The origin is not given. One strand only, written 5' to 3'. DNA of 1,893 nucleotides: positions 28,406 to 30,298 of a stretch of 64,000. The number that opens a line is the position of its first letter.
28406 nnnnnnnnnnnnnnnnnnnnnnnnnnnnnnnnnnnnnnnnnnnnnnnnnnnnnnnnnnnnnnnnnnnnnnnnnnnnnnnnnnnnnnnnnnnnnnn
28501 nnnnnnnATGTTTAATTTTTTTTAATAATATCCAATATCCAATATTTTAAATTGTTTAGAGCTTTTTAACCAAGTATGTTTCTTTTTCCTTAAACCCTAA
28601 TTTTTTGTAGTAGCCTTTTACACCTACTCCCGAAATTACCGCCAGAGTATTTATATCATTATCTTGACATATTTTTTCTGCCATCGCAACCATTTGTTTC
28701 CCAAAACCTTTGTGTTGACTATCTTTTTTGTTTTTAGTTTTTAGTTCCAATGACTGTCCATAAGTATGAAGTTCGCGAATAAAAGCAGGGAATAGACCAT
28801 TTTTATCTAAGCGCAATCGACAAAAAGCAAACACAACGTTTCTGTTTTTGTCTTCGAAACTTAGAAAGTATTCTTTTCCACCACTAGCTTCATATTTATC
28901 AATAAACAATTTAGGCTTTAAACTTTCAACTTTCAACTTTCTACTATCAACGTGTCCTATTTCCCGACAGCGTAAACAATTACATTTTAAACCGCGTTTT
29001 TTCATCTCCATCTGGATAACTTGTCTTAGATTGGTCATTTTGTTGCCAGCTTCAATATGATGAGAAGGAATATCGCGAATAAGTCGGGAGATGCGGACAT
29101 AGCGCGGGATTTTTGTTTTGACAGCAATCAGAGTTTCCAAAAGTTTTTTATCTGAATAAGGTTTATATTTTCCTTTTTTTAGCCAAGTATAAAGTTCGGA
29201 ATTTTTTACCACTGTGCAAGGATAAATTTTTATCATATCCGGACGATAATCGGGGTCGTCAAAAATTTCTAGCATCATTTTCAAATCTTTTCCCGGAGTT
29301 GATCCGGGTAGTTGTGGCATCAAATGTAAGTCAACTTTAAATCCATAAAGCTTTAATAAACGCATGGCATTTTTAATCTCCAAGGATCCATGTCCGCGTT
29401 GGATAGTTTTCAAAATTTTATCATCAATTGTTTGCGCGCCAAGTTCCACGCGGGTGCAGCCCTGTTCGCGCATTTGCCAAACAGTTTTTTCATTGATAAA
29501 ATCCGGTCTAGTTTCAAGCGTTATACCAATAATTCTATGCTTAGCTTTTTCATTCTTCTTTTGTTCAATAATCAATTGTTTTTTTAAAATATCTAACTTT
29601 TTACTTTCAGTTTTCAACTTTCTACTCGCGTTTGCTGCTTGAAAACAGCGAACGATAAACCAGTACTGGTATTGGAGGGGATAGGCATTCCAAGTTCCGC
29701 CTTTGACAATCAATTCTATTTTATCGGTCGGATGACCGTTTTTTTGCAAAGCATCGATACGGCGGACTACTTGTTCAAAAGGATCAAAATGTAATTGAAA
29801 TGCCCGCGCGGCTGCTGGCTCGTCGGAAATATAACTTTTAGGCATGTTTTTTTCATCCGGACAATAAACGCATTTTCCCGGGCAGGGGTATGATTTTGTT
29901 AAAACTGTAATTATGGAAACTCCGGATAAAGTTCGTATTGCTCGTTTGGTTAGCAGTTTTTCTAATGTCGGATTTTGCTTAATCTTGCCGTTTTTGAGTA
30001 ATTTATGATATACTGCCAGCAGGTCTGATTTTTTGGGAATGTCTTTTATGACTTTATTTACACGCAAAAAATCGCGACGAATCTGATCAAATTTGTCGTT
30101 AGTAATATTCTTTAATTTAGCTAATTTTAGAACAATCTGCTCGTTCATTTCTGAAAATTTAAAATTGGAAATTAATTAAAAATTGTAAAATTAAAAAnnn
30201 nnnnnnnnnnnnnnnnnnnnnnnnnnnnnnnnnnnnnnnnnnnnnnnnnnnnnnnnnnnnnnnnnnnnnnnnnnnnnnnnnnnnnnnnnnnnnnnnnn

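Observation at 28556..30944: Divergent Elp3 plus Trm9-like methyltransferase pair: candidate eukaryote/archaeal-type mcm5U34 tRNA-modification module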

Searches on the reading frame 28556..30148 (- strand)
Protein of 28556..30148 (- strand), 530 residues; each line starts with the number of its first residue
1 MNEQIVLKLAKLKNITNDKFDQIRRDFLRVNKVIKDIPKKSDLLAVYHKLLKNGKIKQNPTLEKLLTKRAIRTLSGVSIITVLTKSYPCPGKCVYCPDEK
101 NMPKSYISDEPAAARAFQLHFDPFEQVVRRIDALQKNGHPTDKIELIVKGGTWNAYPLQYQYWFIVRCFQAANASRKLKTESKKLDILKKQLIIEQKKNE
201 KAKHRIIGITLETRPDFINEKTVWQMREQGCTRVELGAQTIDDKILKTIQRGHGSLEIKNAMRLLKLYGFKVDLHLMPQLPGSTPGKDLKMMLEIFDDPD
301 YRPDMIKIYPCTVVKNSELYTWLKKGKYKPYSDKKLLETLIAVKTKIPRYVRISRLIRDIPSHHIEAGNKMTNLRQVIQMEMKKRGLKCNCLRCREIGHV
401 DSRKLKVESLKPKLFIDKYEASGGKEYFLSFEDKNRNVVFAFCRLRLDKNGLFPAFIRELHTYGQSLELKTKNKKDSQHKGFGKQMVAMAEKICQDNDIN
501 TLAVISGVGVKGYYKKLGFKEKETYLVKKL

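Call 3: search_protein_families(library=pfam, proteins=[window:28556-30148:-], max_evalue=0.01)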
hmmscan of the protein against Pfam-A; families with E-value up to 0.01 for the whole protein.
window:28556-30148:- (530 aa): 5 families
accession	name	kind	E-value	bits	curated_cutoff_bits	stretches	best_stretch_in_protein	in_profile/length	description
PF16199.10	Radical_SAM_C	-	1.7e-20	73.3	31.9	1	303-384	1-85/85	Radical_SAM C-terminal domain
PF04055.27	Radical_SAM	-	7e-13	49.5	29.5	1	89-285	7-156/166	Radical SAM superfamily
PF13673.13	Acetyltransf_10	-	0.00025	21.5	23.6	1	475-523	61-111/128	Acetyltransferase (GNAT) domain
PF13508.13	Acetyltransf_7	-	0.0035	18.1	27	1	474-521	37-84/84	Acetyltransferase (GNAT) domain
PF00583.31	Acetyltransf_1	-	0.005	17.5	20.7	0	437-519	42-116/116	Acetyltransferase (GNAT) family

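Call 4: search_protein_families(library=ncbifam, proteins=[window:28556-30148:-], max_evalue=0.01)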
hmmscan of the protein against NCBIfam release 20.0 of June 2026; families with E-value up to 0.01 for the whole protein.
window:28556-30148:- (530 aa): 18 families
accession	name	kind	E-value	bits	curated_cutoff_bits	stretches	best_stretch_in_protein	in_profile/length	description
TIGR01211.1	ELP3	subfamily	3.4e-164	547.2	350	1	15-530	12-522/522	tRNA uridine(34) 5-carboxymethylaminomethyl modification radical SAM/GNAT enzyme Elp3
TIGR01212.1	TIGR01212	equivalog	1.2e-18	67.2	180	1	203-380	106-284/302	tRNA modification radical SAM protein MnmL/YtqA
TIGR00539.1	hemN_rel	equivalog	6e-11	42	205.4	1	198-329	79-204/361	radical SAM family heme chaperone HemW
TIGR03994.1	rSAM_HemZ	equivalog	9.6e-10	38.1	321.4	1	203-334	169-297/401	coproporphyrinogen dehydrogenase HemZ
TIGR04013.1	B12_SAM_MJ_1487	hypoth_equivalog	2.9e-09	36.3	251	1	212-285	246-320/382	TIGR04013 family B12-binding domain/radical SAM domain-containing protein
NF006060.0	PRK08207.1-3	equivalog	4e-09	35.8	653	1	205-335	239-368/477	coproporphyrinogen III oxidase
NF006067.1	PRK08208.1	equivalog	6.2e-09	35.3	380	1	196-321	114-237/427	STM4012 family radical SAM protein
NF004567.0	PRK05904.1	equivalog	1.6e-07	30.9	355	1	207-334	90-211/353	coproporphyrinogen III oxidase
TIGR01210.1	TIGR01210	equivalog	1.4e-06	27.8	212.15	1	204-345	101-244/313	archaeosine biosynthesis radical SAM protein RaSEA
NF005133.0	PRK06582.1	equivalog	1.4e-05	24.3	597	1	204-328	95-216/390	coproporphyrinogen III oxidase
TIGR04107.1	rSAM_HutW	equivalog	3.1e-05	23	400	1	209-333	130-252/419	heme anaerobic degradation radical SAM methyltransferase ChuW/HutW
NF006062.0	PRK08207.1-5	equivalog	3.6e-05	22.8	1007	1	211-284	244-319/476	coproporphyrinogen III oxidase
TIGR00538.1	hemN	equivalog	5e-05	22.3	324.95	1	207-310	138-239/454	oxygen-independent coproporphyrinogen III oxidase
NF006064.0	PRK08207.2-2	equivalog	5.5e-05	22.3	504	1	212-321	241-348/465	coproporphyrinogen III oxidase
NF006066.0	PRK08207.2-5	equivalog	8.1e-05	21.4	1117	1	210-297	284-372/518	coproporphyrinogen III oxidase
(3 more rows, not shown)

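Call 6: search_solved_structures(query=window:28556-30148:-, max_evalue=0.001, show_alignments=1)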
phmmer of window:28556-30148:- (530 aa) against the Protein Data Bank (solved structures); distinct sequences matched with E-value up to 0.001: 9.
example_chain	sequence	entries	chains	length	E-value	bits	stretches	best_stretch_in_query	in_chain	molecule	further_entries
6ia8_A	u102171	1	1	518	1.4e-119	403.1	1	13-530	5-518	Histone acetyltransferase, ELP3 family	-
6iaz_A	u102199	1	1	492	7.2e-119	400.7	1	49-530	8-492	Histone acetyltransferase, ELP3 family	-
6iad_A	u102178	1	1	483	3.4e-118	398.5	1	62-530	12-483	Histone acetyltransferase, ELP3 family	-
5l7j_A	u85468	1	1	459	4.1e-109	368.6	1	68-529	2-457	ELP3 family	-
6ia6_A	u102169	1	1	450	1.6e-102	346.8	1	67-529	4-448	ELP3 family, ELP3 family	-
5l7l_A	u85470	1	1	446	2.5e-102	346.1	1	68-529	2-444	ELP3 family, ELP3 family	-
8ptx_C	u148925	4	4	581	7e-86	291.9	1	65-530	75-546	Elongator complex protein 3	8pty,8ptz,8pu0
8avg_C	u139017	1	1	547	2.6e-84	286.7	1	66-530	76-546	Elongator complex protein 3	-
6qk7_C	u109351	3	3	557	7.4e-81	275.3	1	63-529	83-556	Elongator complex protein 3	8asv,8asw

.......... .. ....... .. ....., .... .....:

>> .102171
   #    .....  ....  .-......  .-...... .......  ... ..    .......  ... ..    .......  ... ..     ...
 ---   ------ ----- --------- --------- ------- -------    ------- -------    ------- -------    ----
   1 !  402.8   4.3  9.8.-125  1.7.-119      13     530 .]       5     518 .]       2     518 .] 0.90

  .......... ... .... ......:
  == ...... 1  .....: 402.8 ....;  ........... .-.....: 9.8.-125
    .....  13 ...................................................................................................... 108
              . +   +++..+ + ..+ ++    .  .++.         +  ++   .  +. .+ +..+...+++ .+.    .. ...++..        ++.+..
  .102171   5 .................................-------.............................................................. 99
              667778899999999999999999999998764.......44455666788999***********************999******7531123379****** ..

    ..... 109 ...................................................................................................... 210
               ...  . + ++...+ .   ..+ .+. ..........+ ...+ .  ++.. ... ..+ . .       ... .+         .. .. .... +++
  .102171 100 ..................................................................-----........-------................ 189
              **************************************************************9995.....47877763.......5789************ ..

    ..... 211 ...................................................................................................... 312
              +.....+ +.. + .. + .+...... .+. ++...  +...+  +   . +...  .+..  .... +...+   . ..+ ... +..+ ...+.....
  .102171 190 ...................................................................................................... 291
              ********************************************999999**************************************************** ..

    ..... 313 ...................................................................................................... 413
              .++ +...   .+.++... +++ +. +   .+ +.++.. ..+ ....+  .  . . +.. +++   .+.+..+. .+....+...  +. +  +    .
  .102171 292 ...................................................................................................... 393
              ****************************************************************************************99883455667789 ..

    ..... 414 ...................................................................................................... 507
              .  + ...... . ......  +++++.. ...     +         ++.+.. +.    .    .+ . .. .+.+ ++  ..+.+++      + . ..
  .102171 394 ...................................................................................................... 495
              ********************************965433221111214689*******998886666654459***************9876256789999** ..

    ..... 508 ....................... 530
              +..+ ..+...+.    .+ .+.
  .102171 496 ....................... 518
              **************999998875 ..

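Call 37: find_related_loci(query=window:28556-30148:-, collection=genome_contigs, flank=4000)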
Query window:28556-30148:- (530 aa) in genome_contigs; peptide patterns used: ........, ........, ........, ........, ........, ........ (x = any residue, [..] = any of these).
43 stretches matched a pattern; 11 encode a relative of the query (tblastn E <= 1e-3); 11 distinct loci.
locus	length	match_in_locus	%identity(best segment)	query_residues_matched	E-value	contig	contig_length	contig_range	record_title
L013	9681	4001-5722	77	1-530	0e+0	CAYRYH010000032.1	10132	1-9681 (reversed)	MAG TPA_asm: uncultured Gammaproteobacteria bacterium isolate SRP192927_co2_716 genome assembly, contig: NODE_12927_leng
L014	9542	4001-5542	68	16-530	0e+0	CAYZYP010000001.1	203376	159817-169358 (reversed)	MAG TPA_asm: uncultured Gammaproteobacteria bacterium isolate SRP062349_co5_339 genome assembly, contig: NODE_3_length_2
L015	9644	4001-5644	61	9-530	0e+0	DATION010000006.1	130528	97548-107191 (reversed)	MAG TPA_asm: Candidatus Udaeobacter sp. isolate SMAG_U15825 k141_1637086, whole genome shotgun sequence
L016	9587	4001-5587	49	3-530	1e-166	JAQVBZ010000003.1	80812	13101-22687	MAG: Candidatus Paceibacterota bacterium isolate STD2_77 NODE_964_length_80812_cov_5.665539_Sandtown_D2, whole genome sh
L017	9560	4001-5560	50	3-530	2e-160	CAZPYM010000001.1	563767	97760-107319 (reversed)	MAG TPA_asm: uncultured Gammaproteobacteria bacterium isolate SRP178699_co1_170 genome assembly, contig: NODE_1_length_5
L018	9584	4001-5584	51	1-530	1e-159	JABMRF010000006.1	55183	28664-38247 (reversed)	MAG: Candidatus Kuenenbacteria bacterium isolate bin.190 k141_324717, whole genome shotgun sequence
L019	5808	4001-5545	48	13-527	3e-159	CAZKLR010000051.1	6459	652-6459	MAG TPA_asm: uncultured Candidatus Saccharibacteria bacterium isolate SRP294416_co1_206 genome assembly, contig: NODE_28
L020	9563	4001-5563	47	10-530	1e-156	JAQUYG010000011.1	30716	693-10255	MAG: Candidatus Paceibacterota bacterium isolate STD2_231 NODE_5212_length_30716_cov_6.268986_Sandtown_D2, whole genome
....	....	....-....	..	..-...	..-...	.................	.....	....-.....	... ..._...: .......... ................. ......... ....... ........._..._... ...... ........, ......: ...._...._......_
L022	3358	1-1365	50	75-530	9e-149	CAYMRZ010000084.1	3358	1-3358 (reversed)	MAG TPA_asm: uncultured Bdellovibrionales bacterium isolate SRP332253_co1_286 genome assembly, contig: NODE_42895_length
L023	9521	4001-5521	45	20-530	8e-138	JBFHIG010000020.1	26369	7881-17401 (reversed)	MAG: Candidatus Moraniibacteriota bacterium isolate Mix_sand07.2021.05.G.32 k141_2273305_length_26369_cov_15.8416, whole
